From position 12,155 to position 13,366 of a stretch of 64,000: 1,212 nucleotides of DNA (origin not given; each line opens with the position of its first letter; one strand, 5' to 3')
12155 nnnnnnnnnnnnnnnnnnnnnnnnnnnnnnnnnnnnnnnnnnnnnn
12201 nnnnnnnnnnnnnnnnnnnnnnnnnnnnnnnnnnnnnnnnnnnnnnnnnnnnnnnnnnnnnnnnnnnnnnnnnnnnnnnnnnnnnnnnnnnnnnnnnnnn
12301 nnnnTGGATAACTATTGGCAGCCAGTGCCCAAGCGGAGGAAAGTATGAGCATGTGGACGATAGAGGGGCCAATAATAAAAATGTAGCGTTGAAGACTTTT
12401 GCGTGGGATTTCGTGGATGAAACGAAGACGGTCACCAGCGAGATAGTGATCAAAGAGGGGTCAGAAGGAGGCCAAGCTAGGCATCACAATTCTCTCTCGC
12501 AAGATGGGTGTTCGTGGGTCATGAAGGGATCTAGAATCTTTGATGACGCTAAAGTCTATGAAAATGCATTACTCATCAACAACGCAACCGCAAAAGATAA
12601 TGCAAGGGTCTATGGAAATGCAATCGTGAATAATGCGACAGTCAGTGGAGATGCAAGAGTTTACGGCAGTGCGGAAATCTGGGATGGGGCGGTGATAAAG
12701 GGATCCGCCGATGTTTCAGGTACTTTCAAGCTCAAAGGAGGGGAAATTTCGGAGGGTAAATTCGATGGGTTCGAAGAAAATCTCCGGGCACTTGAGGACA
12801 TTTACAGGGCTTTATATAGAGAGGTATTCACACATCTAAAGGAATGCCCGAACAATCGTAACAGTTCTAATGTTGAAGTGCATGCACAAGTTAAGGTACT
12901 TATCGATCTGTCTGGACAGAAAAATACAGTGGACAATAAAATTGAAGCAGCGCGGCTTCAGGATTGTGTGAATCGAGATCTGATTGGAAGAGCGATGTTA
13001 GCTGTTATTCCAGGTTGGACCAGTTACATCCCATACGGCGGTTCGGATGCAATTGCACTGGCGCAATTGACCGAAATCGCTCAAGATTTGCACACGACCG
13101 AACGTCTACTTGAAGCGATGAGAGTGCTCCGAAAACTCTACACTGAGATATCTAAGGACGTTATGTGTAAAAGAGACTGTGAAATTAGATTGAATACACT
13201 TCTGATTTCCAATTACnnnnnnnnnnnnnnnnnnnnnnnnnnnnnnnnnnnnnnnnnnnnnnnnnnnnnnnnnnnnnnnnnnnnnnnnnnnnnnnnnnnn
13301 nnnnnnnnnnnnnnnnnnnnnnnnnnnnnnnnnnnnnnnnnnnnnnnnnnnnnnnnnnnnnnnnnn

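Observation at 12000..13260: Sharp AT-shift in the last ~1.2 kb of the 9827 gene: possibly a swapped-in C-terminal region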

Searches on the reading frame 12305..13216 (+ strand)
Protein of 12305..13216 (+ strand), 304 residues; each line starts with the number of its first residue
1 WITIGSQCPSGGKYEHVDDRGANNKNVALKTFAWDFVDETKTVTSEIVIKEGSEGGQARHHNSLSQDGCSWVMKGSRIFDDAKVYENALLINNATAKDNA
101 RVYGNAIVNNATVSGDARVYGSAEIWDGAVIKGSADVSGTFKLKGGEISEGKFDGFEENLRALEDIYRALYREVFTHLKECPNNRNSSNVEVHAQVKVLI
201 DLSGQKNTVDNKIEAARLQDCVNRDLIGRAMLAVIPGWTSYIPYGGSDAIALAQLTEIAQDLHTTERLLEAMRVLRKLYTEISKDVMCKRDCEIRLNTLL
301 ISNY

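Call 33: predict_structure(protein=window:12311-13216:+)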
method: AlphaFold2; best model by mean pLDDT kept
length: 302 residues; sequences in the alignment: 1
mean_pLDDT: 38.6   pTM: 0.33
mean pLDDT of the five models: 38.6, 37.8, 35.4, 34.4, 33.9
residues with pLDDT >= 90: 0; 70-90: 0; 50-70: 48; < 50: 254
segments of 3 or more residues with pLDDT < 50: 1-74, 131-133, 135-302
pLDDT, mean of each block of 10 residues (from residue 1): 28 32 32 29 36 37 34 46 53 59 57 56 53 45 41 42 45 45 38 30 27 26 30 28 28 32 41 44 38 28 23
secondary structure, 60 per line:
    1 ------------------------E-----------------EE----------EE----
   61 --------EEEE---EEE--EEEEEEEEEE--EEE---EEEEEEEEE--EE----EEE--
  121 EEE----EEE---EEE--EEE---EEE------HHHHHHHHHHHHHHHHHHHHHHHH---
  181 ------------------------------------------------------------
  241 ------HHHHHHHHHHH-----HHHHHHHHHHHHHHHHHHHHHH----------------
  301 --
elements in order: E69-72 E76-78 E81-90 E93-95 E99-107 E116-118 E121-123 E128-130 E134-136 E139-141 E145-147 H154-177 H247-257 H263-284

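Call 52: predict_structure(alignment_id=A5)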
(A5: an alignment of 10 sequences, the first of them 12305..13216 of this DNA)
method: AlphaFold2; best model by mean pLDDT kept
length: 304 residues; sequences in the alignment: 10
mean_pLDDT: 80.9   pTM: 0.66
mean pLDDT of the five models: 80.9, 62.6, 61.9, 60.7, 59.3
residues with pLDDT >= 90: 82; 70-90: 168; 50-70: 45; < 50: 9
segments of 3 or more residues with pLDDT < 50: 1-5
pLDDT, mean of each block of 10 residues (from residue 1): 55 86 88 70 73 91 89 94 94 96 93 96 88 88 82 77 86 85 83 82 64 60 71 65 56 77 78 86 82 89 83
secondary structure, 60 per line:
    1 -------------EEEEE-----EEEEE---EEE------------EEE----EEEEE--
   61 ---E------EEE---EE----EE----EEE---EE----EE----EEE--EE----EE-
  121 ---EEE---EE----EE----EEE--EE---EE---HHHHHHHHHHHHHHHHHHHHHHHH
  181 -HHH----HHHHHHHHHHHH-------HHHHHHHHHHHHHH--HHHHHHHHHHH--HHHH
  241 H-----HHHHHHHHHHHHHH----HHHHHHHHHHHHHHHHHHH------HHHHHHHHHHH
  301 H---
elements in order: E14-18 E24-28 E32-34 E47-49 E54-58 E71-73 E89-91 E107-109 E124-126 E142-144 H157-180 H189-200 H208-221 H224-234 H237-241 H247-260 H265-283 H290-301

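Call 55: fold_search(model_id=the predicted structure, library=pdb)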
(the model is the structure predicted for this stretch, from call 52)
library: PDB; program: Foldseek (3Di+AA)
matches with E <= 10: 907; with E <= 0.001: 7
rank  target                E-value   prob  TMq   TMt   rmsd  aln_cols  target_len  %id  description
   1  2pig_A                1.0e-05  1.00  0.19  0.19  10.4       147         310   18  Crystal structure of ydcK from Salmonella cholerae at 2.38 A resolution. Northeast Structural Genomics target SCR6 (released 2007-04-24)
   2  2f9c_A                3.3e-05  1.00  0.22  0.21  10.4       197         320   18  Crystal structure of YDCK from Salmonella cholerae. NESG target SCR6 (released 2005-12-20)
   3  7f66_J                2.3e-04  0.82  0.15  0.09  29.1       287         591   15  eIF2B-SFSV NSs-1-eIF2 (released 2021-12-01)
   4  9hve_I                2.5e-04  0.57  0.13  0.08  29.5       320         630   13  Native human eIF2-eIF2B complex (released 2025-11-19)
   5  2f9c_B                4.1e-04  0.99  0.20  0.19  11.9       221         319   16  Crystal structure of YDCK from Salmonella cholerae. NESG target SCR6 (released 2005-12-20)
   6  2pig_B                4.6e-04  1.00  0.29  0.28   7.2       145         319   21  Crystal structure of ydcK from Salmonella cholerae at 2.38 A resolution. Northeast Structural Genomics target SCR6 (released 2007-04-24)
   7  6o85_B                5.1e-04  0.47  0.14  0.09  28.6       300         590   13  Electron cryo-microscopy of the eukaryotic translation initiation factor 2B bound to eukaryotic translation initiation (released 2019-05-15)
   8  3r8y_E                1.5e-02  0.99  0.26  0.35   7.6       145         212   13  Structure of the Bacillus anthracis tetrahydropicolinate succinyltransferase (released 2011-04-20)
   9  6k71_J                1.5e-02  0.15  0.14  0.08  28.6       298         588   11  eIF2 - eIF2B complex (released 2019-07-10)
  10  4eqy_C                1.6e-02  0.94  0.23  0.27  12.5       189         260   16  Crystal structure of Acyl-[acyl-carrier-protein]--UDP-N-acetylglucosamine O-acyltransferase from Burkholderia thailand (released 2012-05-16)
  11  8j9i_G1               2.1e-02  0.51  0.23  0.17  28.1       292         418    9  Cryo-EM structure of Euglena gracilis complex I, turnover state (released 2024-02-28)
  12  3r8y_C                2.3e-02  0.87  0.20  0.29  10.0       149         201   14  Structure of the Bacillus anthracis tetrahydropicolinate succinyltransferase (released 2011-04-20)
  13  3cj8_B                2.6e-02  0.82  0.20  0.27  10.2       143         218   10  Crystal structure of 2,3,4,5-tetrahydropyridine-2-carboxylate N-succinyltransferase from Enterococcus faecalis V583 (released 2008-03-25)
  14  6oss_A                2.7e-02  0.66  0.18  0.20  15.5       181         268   13  Crystal Structure of the Acyl-Carrier-Protein UDP-N-Acetylglucosamine O-Acyltransferase LpxA from Proteus mirabilis (released 2020-01-29)
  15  3r8y_F                2.9e-02  0.57  0.18  0.25  10.5       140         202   14  Structure of the Bacillus anthracis tetrahydropicolinate succinyltransferase (released 2011-04-20)
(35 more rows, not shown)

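Call 77: search_protein_families(library=phrogs, proteins=[window:12305-13216:+], max_evalue=0.01)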
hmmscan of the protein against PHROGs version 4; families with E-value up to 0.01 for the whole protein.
window:12305-13216:+ (304 aa): 3 families
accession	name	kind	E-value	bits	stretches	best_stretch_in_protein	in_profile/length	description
phrog_7964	-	unknown function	7.1e-21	75.3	1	49-143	55-150/269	-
phrog_5070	-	unknown function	1.2e-19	71.5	1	49-145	32-129/182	-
phrog_697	-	head and packaging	0.0064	14.8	1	99-146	1151-1199/2079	structural protein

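Call 83: fold_search(model_id=the predicted structure, library=viral)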
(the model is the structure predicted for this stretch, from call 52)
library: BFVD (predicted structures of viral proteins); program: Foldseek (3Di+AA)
matches with E <= 10: 620; with E <= 0.001: 8
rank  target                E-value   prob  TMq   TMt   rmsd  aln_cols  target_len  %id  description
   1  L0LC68                4.8e-07  1.00  0.23  0.25   9.2       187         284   25  Hexapeptide repeat containing transferase like protein [Bacillus phage phiAGATE]
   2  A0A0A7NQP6            1.3e-06  1.00  0.24  0.23   9.3       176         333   26  Uncharacterized protein [Lactobacillus phage LfeInf]
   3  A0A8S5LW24            2.7e-06  1.00  0.34  0.19   5.7       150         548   25  Uncharacterized protein (Fragment) [Myoviridae sp. cto1k8]
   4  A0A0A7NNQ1            5.4e-06  1.00  0.27  0.38   7.2       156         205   25  Phage related protein [Lactobacillus phage LfeInf]
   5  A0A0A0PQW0            1.0e-05  1.00  0.22  0.19  10.8       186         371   22  Polymer-forming cytoskeletal protein [Bacillus phage Bp8p-T]
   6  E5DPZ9                1.4e-04  1.00  0.25  0.25   7.8       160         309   16  Mannose-1-phosphate guanyltransferase C-terminal domain-containing protein [Aeromonas phage PX29]
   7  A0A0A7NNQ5            3.0e-04  1.00  0.20  0.43   9.7       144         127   26  Phage related protein [Lactobacillus phage LfeInf]
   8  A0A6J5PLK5            3.4e-04  0.91  0.20  0.22  15.2       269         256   17  Uncharacterized protein [uncultured Caudovirales phage]
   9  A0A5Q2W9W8            1.2e-03  1.00  0.18  0.32   9.8       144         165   22  (no name in the UniProt tables at hand)
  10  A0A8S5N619            2.9e-03  1.00  0.16  0.21   9.1       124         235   22  Transferase, nesg, ydcK, Structural Genomics.38A [Siphoviridae sp. ctnN38]
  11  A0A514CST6            5.0e-03  0.35  0.19  0.16  22.1       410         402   13  Acyl-carrier-protein [Achromobacter phage Motura]
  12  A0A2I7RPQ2            8.8e-03  1.00  0.27  0.47   0.9        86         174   35  (no name in the UniProt tables at hand)
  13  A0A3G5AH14            1.2e-02  1.00  0.28  0.15   3.2       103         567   14  Putative pyridoxal phosphate-dependent transferase [Solivirus sp.]
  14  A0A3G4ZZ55            1.4e-02  0.41  0.15  0.15  14.7       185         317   13  Uncharacterized protein [Faunusvirus sp.]
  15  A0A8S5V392            1.9e-02  1.00  0.23  0.11   7.8       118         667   24  Putative transferase, nesg, ydcK, Structural Genomics.38A [Siphoviridae sp. ctt0c4]
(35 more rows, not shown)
